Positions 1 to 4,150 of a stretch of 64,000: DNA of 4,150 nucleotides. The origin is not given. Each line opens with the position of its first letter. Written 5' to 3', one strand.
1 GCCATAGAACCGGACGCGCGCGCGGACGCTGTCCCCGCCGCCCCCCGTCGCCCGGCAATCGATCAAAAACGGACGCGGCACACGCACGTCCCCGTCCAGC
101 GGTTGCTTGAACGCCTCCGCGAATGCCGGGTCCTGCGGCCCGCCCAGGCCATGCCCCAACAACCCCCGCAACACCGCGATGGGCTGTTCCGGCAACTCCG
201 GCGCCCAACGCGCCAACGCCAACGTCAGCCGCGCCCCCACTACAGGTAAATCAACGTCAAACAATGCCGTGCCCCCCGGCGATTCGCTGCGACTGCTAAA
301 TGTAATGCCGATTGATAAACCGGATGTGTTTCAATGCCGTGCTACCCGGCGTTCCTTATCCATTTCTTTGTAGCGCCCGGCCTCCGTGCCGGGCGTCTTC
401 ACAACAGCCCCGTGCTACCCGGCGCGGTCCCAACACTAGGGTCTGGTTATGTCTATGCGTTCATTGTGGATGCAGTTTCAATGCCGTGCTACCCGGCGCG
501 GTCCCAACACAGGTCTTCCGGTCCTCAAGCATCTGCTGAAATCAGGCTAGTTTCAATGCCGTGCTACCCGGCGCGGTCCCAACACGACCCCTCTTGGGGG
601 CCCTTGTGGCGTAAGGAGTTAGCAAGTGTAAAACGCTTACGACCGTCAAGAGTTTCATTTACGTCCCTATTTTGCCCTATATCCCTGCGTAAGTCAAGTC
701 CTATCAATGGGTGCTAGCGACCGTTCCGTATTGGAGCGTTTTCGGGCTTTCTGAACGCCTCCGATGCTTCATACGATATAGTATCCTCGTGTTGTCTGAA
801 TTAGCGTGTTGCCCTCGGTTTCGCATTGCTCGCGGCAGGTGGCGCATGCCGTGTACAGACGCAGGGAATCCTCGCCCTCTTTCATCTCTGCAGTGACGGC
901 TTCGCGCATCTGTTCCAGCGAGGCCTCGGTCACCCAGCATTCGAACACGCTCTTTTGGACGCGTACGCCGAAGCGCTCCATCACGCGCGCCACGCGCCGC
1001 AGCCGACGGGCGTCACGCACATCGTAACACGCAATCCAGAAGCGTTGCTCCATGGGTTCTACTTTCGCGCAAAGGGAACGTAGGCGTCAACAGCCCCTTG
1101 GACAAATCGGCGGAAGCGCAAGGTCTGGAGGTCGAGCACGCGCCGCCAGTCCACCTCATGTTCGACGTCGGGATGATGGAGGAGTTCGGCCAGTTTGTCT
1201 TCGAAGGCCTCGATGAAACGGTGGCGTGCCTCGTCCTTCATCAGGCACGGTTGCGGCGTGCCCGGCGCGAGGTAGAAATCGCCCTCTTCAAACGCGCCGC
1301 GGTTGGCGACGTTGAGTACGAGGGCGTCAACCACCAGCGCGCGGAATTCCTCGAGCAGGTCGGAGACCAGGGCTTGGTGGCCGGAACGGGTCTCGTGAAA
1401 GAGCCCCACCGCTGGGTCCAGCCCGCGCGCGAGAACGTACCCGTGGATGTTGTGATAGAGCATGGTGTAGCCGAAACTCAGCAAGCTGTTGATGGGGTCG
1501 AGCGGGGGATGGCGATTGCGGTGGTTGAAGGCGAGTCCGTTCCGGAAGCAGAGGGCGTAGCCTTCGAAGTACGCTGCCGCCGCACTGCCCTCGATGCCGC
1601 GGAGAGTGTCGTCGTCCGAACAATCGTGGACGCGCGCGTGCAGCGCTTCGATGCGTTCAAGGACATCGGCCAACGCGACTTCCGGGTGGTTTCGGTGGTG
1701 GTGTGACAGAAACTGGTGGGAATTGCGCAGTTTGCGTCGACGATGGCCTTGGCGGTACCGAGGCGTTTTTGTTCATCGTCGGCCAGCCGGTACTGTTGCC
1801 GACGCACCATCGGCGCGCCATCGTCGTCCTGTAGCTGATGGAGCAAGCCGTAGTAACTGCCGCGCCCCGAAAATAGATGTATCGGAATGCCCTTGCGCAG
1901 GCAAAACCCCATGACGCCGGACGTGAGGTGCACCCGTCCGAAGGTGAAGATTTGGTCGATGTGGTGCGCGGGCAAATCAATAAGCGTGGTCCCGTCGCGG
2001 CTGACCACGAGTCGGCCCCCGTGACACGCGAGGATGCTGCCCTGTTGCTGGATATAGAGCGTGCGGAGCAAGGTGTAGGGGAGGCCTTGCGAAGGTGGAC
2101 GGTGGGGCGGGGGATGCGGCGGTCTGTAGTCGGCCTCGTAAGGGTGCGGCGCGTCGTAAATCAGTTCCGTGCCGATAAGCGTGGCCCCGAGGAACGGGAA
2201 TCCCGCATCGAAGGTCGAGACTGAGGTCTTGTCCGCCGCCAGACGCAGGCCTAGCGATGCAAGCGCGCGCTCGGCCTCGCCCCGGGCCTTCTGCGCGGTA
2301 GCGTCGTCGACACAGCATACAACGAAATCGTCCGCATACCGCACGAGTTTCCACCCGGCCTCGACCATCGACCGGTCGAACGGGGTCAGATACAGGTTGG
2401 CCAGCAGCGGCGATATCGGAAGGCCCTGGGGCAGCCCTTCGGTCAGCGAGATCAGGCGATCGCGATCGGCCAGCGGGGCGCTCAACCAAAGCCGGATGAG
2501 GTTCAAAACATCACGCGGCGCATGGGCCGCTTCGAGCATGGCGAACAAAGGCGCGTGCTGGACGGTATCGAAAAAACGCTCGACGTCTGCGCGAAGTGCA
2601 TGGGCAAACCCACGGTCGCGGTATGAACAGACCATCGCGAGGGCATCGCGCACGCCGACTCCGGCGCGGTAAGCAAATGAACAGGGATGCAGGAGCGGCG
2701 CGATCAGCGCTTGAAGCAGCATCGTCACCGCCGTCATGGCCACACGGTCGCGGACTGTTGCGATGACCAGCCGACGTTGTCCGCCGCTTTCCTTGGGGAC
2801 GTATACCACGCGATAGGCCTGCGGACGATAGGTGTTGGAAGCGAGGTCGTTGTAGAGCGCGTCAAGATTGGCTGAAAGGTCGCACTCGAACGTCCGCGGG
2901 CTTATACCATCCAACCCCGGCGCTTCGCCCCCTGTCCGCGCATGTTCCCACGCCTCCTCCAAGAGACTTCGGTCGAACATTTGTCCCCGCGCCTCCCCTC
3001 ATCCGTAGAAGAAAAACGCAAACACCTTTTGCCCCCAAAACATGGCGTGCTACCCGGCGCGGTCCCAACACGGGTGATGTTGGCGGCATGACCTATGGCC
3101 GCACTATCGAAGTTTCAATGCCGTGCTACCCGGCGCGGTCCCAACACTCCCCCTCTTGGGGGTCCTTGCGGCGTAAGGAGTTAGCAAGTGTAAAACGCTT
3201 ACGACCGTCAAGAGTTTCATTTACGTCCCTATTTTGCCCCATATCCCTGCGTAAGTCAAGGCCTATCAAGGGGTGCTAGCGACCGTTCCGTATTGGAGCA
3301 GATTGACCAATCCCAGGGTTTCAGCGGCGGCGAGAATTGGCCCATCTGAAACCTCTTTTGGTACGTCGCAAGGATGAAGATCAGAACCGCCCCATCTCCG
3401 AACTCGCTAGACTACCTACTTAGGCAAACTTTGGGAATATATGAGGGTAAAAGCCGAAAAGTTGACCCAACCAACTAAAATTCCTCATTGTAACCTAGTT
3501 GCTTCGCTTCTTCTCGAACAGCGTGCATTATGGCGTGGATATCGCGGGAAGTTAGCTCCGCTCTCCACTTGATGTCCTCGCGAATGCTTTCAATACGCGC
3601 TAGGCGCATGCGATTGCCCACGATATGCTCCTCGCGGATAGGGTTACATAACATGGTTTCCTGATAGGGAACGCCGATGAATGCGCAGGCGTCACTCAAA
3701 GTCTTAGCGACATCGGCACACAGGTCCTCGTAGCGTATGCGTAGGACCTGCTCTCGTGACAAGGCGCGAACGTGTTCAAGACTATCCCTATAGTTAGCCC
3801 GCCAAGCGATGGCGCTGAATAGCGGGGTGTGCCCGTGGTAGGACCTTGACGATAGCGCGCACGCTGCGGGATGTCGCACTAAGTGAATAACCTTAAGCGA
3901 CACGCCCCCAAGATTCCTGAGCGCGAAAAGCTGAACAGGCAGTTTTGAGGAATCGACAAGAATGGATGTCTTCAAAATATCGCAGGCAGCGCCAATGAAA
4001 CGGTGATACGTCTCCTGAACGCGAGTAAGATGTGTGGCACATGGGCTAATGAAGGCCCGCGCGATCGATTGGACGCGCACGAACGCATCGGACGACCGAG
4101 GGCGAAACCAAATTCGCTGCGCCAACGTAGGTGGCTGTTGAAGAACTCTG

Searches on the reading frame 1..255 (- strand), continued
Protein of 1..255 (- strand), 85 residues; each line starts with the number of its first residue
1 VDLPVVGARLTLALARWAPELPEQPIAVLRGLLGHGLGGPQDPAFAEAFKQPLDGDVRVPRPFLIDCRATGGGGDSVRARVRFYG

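Call 77: search_protein_families(library=padloc, proteins=[L016:1422-2846:+, L016:2926-3234:+, L016:3366-4517:+, L016:4513-6381:+], max_evalue=0.01)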
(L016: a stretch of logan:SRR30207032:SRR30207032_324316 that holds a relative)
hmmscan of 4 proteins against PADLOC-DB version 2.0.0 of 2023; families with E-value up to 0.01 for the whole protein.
L016:1422-2846:+ (475 aa): 7 families
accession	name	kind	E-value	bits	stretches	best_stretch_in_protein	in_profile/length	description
PDLC01053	Csx1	-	3.2e-18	64.7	1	158-465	50-208/212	TM+CARF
PDLC01947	CARF8--CARF_TM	-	1.3e-15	55.7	1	298-453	115-234/248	-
PDLC01168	CARF_2M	-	9.4e-13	46.4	2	413-454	147-185/200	"CARF, 2 TMs"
PDLC01940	CARF8--CARF_CSX16_TM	-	3.5e-11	40.8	2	414-458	336-379/390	-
PDLC01970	CARF_TM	-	7.9e-06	24.3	1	415-457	128-163/179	-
PDLC01798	CARF1--CARF_HEPN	-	0.001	16.2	1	412-455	76-115/396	-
PDLC01360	Csx1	-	0.0065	13.6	0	414-451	62-98/365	CAS-III; associated_signaling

L016:2926-3234:+ (103 aa): 0 families

L016:3366-4517:+ (384 aa): 8 families
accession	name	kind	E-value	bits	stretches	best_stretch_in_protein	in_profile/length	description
PDLC01445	Cmr1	-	1.8e-25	88.4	1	9-325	10-256/276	"CAS-III-B,CAS-III-C; effector_G7"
PDLC00976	Cmr1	-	1.4e-20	72.1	1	9-179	14-188/387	Cmr1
PDLC01270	Cmr1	-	1.5e-13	49.4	1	10-168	7-137/139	"CAS-III-B,CAS-III-C; effector_G7"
PDLC01016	Csm3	-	5.7e-11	41.1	1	10-166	4-188/189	Csm3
PDLC00977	Cmr1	-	3.6e-06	24.7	1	8-53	9-55/348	Cmr1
PDLC01564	Cmr1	-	1.2e-05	23.4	1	6-56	7-56/294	"CAS-III-B,CAS-III-C; effector_G7"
PDLC01319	typeIV_Cas7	-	0.0047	14.5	0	50-179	178-276/291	CAS-IV-A; effector_G7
PDLC01572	typeIV_Cas7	-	0.0099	13.2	0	118-171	197-250/280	CAS-IV-A; effector_G7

L016:4513-6381:+ (623 aa): 19 families
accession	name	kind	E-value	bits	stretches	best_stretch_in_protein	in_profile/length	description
PDLC01292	Cas10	-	3.4e-73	245.4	1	7-483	3-387/387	CAS-III; effector_LS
PDLC01422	Cas10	-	1.1e-64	217.3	1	7-513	5-426/519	CAS-III; effector_LS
PDLC02054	Cas10b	-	1.9e-46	157.1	2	356-514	277-439/537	-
PDLC00917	Cas10b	-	1.5e-45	154.1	2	209-473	268-509/510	"CRISPR-associated protein Cas10/Cmr2, subtype III-B"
PDLC01444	Cas10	-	1.2e-33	114.8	2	330-493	380-512/605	CAS-III; effector_LS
PDLC02052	Cas10b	-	9.8e-26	88.3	2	7-54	154-202/875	-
PDLC02051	Cas10b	-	1.6e-25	88.3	2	8-231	6-216/479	-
PDLC00920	Cas10b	-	4.5e-21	73.5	1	7-111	4-116/116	Cas10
PDLC01651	Cas10b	-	3.4e-19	67.3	1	7-109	2-113/113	CAS-III-B; effector_LS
PDLC02055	Cas10b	-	1.2e-12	45.4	2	357-493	219-360/487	-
PDLC02053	Cas10b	-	6.8e-12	42.4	1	8-140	66-200/717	-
PDLC01529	Cas10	-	1.2e-09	36.1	1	403-474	255-323/370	CAS-III; effector_LS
PDLC00919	Cas10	-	2.6e-09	34.7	1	403-471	290-363/414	Cas10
PDLC02056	Cas10b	-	1.2e-07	28.8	1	357-477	273-411/600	-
PDLC01293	Cas10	-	1.7e-06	25.2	1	387-471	494-574/577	CAS-III; effector_LS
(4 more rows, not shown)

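Call 79: list_cluster_members(proteins=[L016:1422-2849:+, L016:2926-3237:+, L016:3366-4520:+])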
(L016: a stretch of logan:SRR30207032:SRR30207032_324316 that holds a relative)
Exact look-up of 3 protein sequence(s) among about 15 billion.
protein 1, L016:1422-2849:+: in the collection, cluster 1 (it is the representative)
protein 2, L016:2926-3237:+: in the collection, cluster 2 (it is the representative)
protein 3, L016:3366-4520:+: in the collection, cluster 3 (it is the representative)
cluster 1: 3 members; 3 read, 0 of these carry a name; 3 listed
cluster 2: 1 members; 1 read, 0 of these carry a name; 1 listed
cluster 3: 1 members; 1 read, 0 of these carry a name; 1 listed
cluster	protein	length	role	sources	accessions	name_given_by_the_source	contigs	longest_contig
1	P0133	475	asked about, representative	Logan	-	-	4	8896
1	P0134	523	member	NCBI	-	-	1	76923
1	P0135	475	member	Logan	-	-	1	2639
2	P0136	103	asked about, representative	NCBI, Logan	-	-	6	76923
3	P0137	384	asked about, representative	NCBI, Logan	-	-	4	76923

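Call 80: find_encoding_contigs(protein=P0133, flank=10000, max_places=3)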
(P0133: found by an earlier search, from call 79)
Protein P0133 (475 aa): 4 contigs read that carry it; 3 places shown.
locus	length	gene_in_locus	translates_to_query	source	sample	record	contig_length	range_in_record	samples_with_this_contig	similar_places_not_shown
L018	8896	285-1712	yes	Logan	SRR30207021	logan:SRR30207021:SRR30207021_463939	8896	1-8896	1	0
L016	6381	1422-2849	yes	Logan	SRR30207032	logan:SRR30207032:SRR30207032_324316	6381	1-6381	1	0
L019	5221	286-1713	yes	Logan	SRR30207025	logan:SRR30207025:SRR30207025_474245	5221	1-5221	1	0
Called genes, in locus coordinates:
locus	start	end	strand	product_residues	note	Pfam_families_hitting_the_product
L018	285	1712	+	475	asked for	-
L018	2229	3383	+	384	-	PF03787:RAMPs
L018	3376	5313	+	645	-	PF12469:Cmr2_N, PF22335:Cas10-Cmr2_palm2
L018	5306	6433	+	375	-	PF09700:Cas_Cmr3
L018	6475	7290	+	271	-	PF03787:RAMPs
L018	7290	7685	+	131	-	PF09701:Cas_Cmr5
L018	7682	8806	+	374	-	PF03787:RAMPs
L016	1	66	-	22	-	?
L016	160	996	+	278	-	PF10040:CRISPR_Cas6 (faint)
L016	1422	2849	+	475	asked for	-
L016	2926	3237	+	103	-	-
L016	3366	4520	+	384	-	PF03787:RAMPs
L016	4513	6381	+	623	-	?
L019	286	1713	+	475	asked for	-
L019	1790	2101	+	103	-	-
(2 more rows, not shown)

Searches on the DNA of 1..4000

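Call 42: search_rna_families(source=window, start=1, end=4000, threshold=evalue, max_evalue=1)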
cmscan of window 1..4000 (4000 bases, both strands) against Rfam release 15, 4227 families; matches with E-value up to 1: 1.
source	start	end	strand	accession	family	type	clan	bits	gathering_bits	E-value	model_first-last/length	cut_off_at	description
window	370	405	+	RF01340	CRISPR-DR29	Gene; CRISPR;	-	28.3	39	0.004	1-37/37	no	CRISPR RNA direct repeat element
